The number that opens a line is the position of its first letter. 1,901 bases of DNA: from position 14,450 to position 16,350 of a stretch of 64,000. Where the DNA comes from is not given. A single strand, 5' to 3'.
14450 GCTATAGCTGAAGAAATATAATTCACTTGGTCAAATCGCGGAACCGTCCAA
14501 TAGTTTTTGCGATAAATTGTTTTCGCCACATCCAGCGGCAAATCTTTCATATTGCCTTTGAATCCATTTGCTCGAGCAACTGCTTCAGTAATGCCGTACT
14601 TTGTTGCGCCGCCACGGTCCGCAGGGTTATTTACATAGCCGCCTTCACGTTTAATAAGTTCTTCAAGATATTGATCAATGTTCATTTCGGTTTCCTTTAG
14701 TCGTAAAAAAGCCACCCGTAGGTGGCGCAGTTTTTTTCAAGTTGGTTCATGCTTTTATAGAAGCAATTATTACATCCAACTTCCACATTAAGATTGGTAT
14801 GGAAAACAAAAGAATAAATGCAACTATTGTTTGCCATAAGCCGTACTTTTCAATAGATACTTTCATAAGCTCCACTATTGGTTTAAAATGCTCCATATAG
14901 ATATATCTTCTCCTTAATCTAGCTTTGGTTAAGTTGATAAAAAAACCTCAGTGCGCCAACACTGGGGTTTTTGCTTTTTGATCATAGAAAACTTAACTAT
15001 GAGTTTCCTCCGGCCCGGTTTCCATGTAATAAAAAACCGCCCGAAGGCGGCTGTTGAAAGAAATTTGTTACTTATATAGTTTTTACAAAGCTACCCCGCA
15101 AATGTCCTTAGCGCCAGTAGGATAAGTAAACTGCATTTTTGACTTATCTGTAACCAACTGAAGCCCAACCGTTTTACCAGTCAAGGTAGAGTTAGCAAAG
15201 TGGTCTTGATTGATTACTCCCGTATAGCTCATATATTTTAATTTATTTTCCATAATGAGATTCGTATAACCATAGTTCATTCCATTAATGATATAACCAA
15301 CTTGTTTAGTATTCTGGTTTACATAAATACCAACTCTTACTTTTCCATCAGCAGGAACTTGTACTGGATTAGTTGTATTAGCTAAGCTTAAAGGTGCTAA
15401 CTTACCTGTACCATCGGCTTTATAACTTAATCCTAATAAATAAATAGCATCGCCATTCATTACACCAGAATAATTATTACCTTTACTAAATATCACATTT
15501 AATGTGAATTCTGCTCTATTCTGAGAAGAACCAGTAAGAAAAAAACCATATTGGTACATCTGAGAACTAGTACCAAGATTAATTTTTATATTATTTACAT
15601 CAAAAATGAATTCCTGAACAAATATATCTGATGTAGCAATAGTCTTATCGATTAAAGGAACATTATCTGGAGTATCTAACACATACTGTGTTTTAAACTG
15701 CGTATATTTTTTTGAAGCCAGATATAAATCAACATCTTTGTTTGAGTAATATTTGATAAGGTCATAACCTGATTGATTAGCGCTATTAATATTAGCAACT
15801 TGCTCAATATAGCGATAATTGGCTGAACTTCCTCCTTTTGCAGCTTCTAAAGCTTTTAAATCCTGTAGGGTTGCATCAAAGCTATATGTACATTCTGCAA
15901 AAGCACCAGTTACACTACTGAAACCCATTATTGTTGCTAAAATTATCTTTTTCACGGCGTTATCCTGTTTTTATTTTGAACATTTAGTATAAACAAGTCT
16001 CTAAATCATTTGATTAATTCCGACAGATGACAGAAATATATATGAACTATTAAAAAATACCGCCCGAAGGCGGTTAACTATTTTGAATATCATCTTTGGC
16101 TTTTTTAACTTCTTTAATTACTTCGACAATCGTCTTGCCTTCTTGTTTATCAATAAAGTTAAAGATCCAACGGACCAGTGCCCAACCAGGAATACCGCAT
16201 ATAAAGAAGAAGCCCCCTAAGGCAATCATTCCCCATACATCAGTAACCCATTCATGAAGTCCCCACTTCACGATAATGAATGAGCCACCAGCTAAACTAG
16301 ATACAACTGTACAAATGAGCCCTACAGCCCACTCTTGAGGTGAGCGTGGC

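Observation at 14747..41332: Dispersed family of ~50-aa membrane peptides behind a conserved hairpin-RBS leader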

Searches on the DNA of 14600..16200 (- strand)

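Call 15: search_dna_similar(query=window:14900-14975:-, collection=phages, mode=distant, max_rows=60, max_evalue=0.01)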
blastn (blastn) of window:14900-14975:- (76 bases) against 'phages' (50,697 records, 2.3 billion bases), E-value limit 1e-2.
Records with a match: 5; places in all: 5; records where one place covers at least 80% of the query: 3.
Best place of each record, by identity: 90-95% 2; 80-90% 3.
By first word of the organism name: Acinetobacter 5.
By host as written in the record: Acinetobacter baumannii 2; - 2; Actinebacter nosocomialis 1.
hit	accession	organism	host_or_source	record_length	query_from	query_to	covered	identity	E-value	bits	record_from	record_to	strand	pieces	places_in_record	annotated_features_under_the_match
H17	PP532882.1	Acinetobacter phage Abau_Attikon1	Acinetobacter baumannii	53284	1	69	91%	85.5%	7e-13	77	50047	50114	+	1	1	hypothetical protein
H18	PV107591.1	Acinetobacter phage vB_AbaS_qsb1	Acinetobacter baumannii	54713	1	68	89%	81.2%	2e-7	60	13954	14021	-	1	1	none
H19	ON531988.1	Acinetobacter phage TCUAN1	Actinebacter nosocomialis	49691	5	68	84%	81.3%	2e-7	60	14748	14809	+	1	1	none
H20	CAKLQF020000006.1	Acinetobacter phage MD-2021a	not known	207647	5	35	41%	93.5%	3e-4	48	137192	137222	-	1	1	none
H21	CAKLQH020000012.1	Acinetobacter phage MD-2021a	not known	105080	5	35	41%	93.5%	3e-4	48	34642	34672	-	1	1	none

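Call 16: get_annotated_region(hit=H17, flank=1500)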
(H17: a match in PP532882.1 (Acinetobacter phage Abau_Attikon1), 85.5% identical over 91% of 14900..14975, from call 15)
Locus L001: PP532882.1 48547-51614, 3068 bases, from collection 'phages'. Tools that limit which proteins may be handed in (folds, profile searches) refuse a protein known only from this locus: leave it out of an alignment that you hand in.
description: Acinetobacter phage Abau_Attikon1, complete genome.
organism: Acinetobacter phage Abau_Attikon1 (NCBI taxid 3135713)
taxonomy: Viruses; Duplodnaviria; Heunggongvirae; Uroviricota; Caudoviricetes; Vieuvirus
host: Acinetobacter baumannii; source: Attikon Hospital; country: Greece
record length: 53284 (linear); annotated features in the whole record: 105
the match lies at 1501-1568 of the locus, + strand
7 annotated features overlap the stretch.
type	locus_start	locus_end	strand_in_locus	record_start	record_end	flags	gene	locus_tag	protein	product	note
CDS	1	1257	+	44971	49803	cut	-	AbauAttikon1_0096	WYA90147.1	tail tape measure protein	-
CDS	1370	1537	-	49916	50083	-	-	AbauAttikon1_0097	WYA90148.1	hypothetical protein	-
CDS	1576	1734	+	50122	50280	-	-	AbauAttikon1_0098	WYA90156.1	hypothetical protein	-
CDS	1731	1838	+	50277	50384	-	-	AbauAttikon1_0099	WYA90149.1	hypothetical protein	-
CDS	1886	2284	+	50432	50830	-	-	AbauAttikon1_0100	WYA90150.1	hypothetical protein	-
CDS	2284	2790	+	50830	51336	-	-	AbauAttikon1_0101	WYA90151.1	hypothetical protein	-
CDS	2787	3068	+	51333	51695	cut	-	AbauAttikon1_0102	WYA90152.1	hypothetical protein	-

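Call 17: get_annotated_region(hit=H18, flank=1500)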
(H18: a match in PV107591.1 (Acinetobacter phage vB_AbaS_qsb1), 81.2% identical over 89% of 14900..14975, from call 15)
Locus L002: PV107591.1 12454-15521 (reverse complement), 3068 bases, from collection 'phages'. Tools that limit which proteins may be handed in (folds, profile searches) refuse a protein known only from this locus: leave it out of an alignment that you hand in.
description: Acinetobacter phage vB_AbaS_qsb1, complete genome.
organism: Acinetobacter phage vB_AbaS_qsb1 (NCBI taxid 3369203)
taxonomy: Viruses
host: Acinetobacter baumannii; source: sewage; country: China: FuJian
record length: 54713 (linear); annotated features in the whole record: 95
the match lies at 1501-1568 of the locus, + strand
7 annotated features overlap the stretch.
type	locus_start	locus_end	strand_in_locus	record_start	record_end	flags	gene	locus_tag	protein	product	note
CDS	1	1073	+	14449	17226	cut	-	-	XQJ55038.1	tail length tape measure protein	structural protein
CDS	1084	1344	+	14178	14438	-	-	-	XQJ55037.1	hypothetical protein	-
CDS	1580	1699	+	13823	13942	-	-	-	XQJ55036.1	hypothetical protein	-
CDS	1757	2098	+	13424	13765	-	-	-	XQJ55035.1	minor tail protein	structural protein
CDS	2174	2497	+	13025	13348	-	-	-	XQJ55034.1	T3SS negative regulator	transcriptional regulator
CDS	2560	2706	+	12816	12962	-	-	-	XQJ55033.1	hypothetical protein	-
CDS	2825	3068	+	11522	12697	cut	-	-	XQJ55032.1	non-contractile tail fiber protein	structural protein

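Call 18: get_annotated_region(hit=H19, flank=1500)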
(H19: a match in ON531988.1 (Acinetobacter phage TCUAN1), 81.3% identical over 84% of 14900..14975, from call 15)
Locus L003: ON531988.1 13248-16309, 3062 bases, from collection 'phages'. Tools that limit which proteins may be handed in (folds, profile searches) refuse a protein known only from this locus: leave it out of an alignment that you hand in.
description: Acinetobacter phage TCUAN1, partial genome.
organism: Acinetobacter phage TCUAN1 (NCBI taxid 2951243)
taxonomy: Viruses; Duplodnaviria; Heunggongvirae; Uroviricota; Caudoviricetes
host: Actinebacter nosocomialis; source: sewage; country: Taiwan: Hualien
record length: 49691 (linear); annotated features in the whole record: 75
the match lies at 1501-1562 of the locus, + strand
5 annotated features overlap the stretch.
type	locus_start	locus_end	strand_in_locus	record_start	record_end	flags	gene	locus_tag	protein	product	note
CDS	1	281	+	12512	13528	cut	-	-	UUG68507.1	hypothetical protein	-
CDS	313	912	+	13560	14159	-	-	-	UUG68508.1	hypothetical protein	-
CDS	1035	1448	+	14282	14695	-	-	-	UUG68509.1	hypothetical protein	-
CDS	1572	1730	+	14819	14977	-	-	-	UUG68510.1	hypothetical protein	-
CDS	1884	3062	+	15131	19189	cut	-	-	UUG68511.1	tail length tape-measure protein 1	-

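Call 62: search_rna_families(source=window, start=14600, end=16200, threshold=evalue, max_evalue=5)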
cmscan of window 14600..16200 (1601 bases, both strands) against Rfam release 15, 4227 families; matches with E-value up to 5: 5.
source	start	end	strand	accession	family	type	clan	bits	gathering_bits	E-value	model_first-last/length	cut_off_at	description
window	16052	16158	-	RF02390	sau-41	Gene; sRNA;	-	20.4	80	2.8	1-156/156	no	Staphylococcus sRNA sau-41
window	15542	15646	-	RF04134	MIR7504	Gene; miRNA;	-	19.3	83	3.5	1-124/124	no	MIR7504 microRNA precursor family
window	14887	14919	-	RF00355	snoR28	Gene; snRNA; snoRNA; CD-box;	-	18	45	4.8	1-78/78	no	Small nucleolar RNA snoR28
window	14864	14972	+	RF02701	PsrR1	Gene; sRNA;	-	17.2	42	3.9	1-79/79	no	Photosynthesis regulatory RNA1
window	16099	16167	-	RF02956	DUF2693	Gene; sRNA;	-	15.4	81.3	4.4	1-165/165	no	DUF2693 RNA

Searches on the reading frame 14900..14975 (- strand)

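Call 31: search_protein_families(library=phrogs, proteins=[L001:1576-1731:+, L001:1731-1835:+], max_evalue=1)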
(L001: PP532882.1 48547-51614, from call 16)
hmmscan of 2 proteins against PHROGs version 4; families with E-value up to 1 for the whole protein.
L001:1576-1731:+ (52 aa): 3 families
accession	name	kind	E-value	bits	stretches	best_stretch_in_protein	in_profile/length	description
phrog_8452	-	unknown function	1.1e-32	112.8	1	1-52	1-52/52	-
phrog_23357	-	unknown function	1.9e-05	25.9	1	27-51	32-56/57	-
phrog_8787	-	unknown function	0.066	14.5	1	1-43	1-39/75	-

L001:1731-1835:+ (35 aa): 2 families
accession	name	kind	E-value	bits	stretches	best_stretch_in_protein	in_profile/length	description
phrog_35629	-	moron, auxiliary metabolic gene and host takeover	2.8e-06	28.3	1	4-34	17-48/49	membrane protein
phrog_8452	-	unknown function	0.018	16.1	1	4-32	18-43/52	-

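Call 32: search_protein_families(library=pfam, proteins=[L001:1576-1731:+, L001:1731-1835:+], max_evalue=1)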
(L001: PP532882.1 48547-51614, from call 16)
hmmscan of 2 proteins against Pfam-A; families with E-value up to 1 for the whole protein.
L001:1576-1731:+ (52 aa): 1 family
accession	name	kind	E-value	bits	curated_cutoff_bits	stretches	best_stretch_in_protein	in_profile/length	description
PF24961.1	NfeD_membrane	-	0.029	14.8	26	1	4-45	8-50/119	NfeD integral membrane domain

L001:1731-1835:+ (35 aa): 0 families
